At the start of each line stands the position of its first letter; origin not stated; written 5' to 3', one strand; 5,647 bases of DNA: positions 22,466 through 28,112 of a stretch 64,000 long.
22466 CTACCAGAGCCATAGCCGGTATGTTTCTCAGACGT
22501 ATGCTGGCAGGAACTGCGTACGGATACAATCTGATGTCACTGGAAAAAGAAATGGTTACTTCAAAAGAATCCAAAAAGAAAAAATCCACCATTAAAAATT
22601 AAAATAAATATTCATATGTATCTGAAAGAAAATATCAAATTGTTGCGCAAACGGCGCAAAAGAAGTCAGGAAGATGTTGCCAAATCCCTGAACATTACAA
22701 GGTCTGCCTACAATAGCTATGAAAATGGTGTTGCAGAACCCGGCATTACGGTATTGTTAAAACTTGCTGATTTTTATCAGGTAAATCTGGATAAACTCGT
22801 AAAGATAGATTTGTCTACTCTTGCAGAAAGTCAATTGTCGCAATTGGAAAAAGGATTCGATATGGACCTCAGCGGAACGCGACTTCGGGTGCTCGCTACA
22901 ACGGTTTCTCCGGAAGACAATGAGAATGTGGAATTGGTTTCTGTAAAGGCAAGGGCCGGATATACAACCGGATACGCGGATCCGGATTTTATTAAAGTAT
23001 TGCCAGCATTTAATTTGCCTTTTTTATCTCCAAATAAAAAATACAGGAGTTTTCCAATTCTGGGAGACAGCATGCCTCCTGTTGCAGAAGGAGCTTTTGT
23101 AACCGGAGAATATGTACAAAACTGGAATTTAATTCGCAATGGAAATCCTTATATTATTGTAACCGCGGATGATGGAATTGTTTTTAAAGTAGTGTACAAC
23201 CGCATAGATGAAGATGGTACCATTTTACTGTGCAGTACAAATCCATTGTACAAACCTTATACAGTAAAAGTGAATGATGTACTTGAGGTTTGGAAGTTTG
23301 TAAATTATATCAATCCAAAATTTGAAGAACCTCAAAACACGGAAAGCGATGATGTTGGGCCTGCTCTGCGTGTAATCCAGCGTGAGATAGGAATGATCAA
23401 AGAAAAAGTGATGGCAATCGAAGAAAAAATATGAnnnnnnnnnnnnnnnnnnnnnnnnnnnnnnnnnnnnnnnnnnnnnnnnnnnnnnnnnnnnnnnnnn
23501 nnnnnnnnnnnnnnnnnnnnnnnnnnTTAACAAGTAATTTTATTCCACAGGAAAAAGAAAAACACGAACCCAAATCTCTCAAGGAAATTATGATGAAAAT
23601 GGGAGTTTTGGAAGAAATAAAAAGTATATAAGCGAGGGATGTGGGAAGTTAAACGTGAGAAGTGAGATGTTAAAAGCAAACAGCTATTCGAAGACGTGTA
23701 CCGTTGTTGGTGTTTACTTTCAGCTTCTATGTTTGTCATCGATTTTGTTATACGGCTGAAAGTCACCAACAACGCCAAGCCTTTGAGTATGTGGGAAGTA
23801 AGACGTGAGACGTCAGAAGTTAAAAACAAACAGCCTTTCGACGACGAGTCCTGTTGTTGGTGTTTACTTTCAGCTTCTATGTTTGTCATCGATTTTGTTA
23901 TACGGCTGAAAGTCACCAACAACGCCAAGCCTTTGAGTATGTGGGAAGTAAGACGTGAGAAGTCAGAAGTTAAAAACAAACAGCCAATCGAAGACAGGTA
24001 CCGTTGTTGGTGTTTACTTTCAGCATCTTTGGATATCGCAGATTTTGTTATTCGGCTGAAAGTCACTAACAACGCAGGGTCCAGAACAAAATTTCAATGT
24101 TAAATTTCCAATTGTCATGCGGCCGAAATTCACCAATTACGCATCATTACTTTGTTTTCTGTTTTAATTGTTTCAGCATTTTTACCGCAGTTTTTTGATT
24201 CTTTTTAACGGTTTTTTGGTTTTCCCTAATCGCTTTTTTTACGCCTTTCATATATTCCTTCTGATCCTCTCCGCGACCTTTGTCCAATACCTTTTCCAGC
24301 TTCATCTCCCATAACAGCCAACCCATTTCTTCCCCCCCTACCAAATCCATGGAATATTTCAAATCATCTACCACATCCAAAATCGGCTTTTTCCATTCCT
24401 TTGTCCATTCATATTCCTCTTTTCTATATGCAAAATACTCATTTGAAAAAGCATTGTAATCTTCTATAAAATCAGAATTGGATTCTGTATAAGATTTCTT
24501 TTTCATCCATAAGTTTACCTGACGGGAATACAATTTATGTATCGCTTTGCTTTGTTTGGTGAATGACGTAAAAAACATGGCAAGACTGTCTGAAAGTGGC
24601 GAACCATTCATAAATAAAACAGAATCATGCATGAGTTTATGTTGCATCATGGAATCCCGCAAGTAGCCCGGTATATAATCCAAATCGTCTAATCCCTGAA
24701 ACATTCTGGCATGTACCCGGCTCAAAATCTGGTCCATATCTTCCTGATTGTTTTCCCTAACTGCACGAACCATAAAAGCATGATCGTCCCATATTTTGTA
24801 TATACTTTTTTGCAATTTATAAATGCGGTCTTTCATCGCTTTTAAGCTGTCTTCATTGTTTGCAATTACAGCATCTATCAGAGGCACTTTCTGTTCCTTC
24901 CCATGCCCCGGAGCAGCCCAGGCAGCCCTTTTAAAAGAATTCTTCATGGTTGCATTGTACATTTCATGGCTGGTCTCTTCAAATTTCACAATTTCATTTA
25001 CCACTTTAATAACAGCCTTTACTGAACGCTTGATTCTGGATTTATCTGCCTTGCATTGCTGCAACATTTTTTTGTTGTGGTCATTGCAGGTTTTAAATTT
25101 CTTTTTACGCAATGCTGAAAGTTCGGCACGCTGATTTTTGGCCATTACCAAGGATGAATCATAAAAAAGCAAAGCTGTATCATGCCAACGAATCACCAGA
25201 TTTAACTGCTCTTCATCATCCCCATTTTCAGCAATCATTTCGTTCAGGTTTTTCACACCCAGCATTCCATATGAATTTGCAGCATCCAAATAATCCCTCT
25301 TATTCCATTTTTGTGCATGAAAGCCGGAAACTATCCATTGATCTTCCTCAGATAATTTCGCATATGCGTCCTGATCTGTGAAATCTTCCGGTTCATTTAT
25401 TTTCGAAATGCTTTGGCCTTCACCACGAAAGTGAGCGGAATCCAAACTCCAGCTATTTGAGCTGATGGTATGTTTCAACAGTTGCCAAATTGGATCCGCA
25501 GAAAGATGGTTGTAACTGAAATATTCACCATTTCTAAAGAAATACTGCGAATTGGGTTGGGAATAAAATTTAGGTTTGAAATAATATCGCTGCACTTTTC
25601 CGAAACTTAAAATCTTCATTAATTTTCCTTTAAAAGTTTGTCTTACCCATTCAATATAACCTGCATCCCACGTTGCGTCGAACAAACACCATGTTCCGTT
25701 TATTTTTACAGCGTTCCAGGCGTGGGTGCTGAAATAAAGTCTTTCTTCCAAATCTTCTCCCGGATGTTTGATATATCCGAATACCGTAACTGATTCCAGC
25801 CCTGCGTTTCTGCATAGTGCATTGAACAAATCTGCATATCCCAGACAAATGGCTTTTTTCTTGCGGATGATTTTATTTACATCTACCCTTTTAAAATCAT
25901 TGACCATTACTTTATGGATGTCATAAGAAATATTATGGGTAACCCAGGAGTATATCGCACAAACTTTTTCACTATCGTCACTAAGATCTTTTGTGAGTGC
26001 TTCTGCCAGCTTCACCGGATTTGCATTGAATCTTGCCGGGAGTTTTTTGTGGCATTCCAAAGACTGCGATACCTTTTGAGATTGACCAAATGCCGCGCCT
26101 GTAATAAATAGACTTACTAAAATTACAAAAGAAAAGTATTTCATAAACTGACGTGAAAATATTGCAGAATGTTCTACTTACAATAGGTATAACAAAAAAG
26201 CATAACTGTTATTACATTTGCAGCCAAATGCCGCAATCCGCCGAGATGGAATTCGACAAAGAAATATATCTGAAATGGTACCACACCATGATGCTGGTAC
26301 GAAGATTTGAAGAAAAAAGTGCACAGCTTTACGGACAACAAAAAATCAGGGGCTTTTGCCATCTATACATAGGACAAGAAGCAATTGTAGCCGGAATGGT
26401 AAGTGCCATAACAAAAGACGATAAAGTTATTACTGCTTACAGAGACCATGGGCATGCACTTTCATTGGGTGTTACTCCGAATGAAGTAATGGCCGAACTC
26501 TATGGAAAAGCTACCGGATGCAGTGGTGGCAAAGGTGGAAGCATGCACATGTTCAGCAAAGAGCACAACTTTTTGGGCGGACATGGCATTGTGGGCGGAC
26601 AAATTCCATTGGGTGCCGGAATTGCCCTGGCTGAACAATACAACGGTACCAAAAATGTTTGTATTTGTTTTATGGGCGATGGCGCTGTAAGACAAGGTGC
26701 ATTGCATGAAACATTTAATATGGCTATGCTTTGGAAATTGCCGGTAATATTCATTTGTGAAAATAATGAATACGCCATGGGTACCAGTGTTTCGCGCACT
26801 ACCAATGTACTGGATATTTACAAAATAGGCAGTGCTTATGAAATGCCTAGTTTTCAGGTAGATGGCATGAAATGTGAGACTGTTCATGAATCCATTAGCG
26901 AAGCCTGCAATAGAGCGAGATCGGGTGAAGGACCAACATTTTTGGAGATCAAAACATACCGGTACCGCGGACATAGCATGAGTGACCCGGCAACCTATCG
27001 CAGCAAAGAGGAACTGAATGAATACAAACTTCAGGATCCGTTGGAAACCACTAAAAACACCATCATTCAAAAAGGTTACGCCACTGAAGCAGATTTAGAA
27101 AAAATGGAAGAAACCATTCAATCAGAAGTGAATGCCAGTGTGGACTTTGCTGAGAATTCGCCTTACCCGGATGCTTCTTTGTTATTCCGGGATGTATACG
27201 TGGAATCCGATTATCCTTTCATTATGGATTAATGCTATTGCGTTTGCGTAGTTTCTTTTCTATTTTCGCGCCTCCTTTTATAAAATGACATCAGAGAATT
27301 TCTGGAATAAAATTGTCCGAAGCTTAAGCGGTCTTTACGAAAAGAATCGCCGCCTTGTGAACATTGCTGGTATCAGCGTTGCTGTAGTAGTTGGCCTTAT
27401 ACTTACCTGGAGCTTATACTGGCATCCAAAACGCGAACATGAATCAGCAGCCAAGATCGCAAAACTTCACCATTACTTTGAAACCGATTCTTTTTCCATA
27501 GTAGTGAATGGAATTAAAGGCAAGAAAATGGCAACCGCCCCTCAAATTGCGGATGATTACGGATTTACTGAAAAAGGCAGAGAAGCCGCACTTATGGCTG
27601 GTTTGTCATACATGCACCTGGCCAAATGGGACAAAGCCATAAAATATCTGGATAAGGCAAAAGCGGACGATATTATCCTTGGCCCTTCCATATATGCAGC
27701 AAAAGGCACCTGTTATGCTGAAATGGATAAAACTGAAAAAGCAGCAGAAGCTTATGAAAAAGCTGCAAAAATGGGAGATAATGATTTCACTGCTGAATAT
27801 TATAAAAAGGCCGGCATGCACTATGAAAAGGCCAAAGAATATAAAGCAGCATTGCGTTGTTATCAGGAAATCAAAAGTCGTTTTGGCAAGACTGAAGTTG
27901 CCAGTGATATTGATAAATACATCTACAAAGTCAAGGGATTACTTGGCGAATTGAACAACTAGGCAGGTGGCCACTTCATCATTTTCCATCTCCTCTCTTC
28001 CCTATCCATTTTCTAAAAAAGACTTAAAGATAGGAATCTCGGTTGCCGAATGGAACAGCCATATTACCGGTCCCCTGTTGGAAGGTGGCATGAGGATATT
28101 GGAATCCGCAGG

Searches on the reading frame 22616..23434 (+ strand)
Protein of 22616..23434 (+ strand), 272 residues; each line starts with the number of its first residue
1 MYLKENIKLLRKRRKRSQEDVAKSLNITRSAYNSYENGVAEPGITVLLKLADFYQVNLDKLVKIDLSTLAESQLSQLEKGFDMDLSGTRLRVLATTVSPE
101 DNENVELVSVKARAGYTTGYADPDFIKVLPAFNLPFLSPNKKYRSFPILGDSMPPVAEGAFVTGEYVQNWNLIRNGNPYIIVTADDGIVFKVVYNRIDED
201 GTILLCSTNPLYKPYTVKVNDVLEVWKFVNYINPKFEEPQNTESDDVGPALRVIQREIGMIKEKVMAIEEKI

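Call 49: search_protein_families(library=pfam, proteins=[window:22616-23434:+], max_evalue=0.000001)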
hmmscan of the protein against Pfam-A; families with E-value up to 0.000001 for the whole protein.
window:22616-23434:+ (272 aa): 3 families
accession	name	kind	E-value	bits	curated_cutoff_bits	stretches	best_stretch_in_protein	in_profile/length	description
PF01381.28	HTH_3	-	4.8e-18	65.4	23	1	7-61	1-55/55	Helix-turn-helix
PF12844.13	HTH_19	-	2.1e-10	40.8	30.2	1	5-62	2-59/64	Helix-turn-helix domain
PF13560.12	HTH_31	-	2.1e-09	38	27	1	8-57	7-57/64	Helix-turn-helix domain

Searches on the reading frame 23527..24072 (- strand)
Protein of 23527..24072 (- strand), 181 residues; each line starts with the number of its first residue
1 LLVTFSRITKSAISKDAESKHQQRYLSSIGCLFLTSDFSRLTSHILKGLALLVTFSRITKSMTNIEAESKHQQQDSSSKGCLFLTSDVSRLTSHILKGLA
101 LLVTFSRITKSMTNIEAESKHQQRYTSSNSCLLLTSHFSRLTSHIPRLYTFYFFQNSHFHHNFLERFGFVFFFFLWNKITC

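Call 71: search_protein_families(library=pfam, proteins=[window:23527-24072:-], max_evalue=0.001)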
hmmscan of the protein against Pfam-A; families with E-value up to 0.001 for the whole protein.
window:23527-24072:- (181 aa): 1 family
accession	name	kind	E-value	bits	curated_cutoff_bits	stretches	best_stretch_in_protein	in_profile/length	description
PF02390.23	Methyltransf_4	-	0.00012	22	24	0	13-70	94-151/173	Putative methyltransferase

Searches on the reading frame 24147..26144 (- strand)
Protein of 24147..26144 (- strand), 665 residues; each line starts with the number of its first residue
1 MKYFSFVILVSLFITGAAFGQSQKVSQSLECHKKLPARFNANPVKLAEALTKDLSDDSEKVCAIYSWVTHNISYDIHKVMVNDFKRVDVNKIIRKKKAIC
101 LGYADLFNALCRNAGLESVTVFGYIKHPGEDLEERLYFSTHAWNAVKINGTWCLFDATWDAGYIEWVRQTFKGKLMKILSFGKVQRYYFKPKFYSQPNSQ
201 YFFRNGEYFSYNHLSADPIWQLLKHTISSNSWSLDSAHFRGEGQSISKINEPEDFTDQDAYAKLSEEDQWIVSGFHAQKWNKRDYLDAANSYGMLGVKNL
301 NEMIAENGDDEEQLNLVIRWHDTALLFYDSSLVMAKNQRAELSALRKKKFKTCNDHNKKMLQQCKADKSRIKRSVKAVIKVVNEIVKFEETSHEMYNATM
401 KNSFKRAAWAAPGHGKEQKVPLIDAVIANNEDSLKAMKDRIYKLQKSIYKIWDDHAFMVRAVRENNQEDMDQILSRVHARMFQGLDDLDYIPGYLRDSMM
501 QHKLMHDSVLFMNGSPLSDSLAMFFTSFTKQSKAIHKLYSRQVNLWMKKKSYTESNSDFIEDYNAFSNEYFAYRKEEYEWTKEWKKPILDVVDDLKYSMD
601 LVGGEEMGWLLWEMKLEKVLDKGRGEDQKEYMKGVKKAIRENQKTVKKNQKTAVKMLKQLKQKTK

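Call 49: search_protein_families(library=pfam, proteins=[window:24147-26144:-], max_evalue=0.000001)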
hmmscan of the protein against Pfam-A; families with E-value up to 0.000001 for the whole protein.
window:24147-26144:- (665 aa): 2 families
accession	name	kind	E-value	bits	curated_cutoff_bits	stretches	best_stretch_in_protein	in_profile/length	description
PF01841.26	Transglut_core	-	7.8e-19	68.4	23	1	45-157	2-108/108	Transglutaminase-like superfamily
PF04473.18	DUF553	-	1.8e-10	40.8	20.5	1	46-160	6-116/140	Transglutaminase-like domain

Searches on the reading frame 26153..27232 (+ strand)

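Call 49: search_protein_families(library=pfam, proteins=[window:26153-27232:+], max_evalue=0.000001)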
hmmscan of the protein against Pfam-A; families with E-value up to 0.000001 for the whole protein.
window:26153-27232:+ (359 aa): 3 families
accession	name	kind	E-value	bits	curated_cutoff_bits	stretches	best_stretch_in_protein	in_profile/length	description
PF00676.26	E1_dh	-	2.1e-100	336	22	1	45-341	2-299/300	Dehydrogenase E1 component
PF02775.26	TPP_enzyme_C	-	1.1e-08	35.4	21.9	1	122-266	3-151/151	Thiamine pyrophosphate enzyme, C-terminal TPP binding domain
PF13292.11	DXP_synthase_N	-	3.1e-07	30.4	21.2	1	147-256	113-222/274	1-deoxy-D-xylulose-5-phosphate synthase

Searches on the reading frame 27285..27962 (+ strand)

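Call 71: search_protein_families(library=pfam, proteins=[window:27285-27962:+], max_evalue=0.001)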
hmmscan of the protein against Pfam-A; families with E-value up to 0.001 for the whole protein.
window:27285-27962:+ (225 aa): 10 families
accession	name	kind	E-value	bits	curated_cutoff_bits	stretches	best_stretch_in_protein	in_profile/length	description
PF07719.23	TPR_2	-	7.5e-10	38.6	27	0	136-163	3-30/34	Tetratricopeptide repeat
PF13424.12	TPR_12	-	2.7e-07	31.1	30.1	1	139-195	8-70/77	Tetratricopeptide repeat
PF00515.34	TPR_1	-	3.5e-07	30.2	27.8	0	136-162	3-29/34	Tetratricopeptide repeat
PF13174.12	TPR_6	-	1.9e-05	25.5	26.3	0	100-125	1-26/33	Tetratricopeptide repeat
PF13428.12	TPR_14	-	3.6e-05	24.5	23.5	0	135-170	2-37/44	Tetratricopeptide repeat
PF13176.12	TPR_7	-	9.4e-05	22.7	27.9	0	106-127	6-29/36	Tetratricopeptide repeat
PF25062.1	ARM_TT21_N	-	0.00011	22.5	40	1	98-200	98-198/222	Tetratricopeptide repeat protein 21 N-terminal ARM repeat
PF13432.12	TPR_16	-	0.00017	22.4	32.7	0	144-196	7-57/65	Tetratricopeptide repeat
PF21545.3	T7SS_EccA1_N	-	0.00042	20.1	27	1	101-168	170-238/272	T7SS, ESX-1 secretion system protein EccA1, N-terminal domain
PF13181.12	TPR_8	-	0.00062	20.2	25.7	0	135-162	2-29/34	Tetratricopeptide repeat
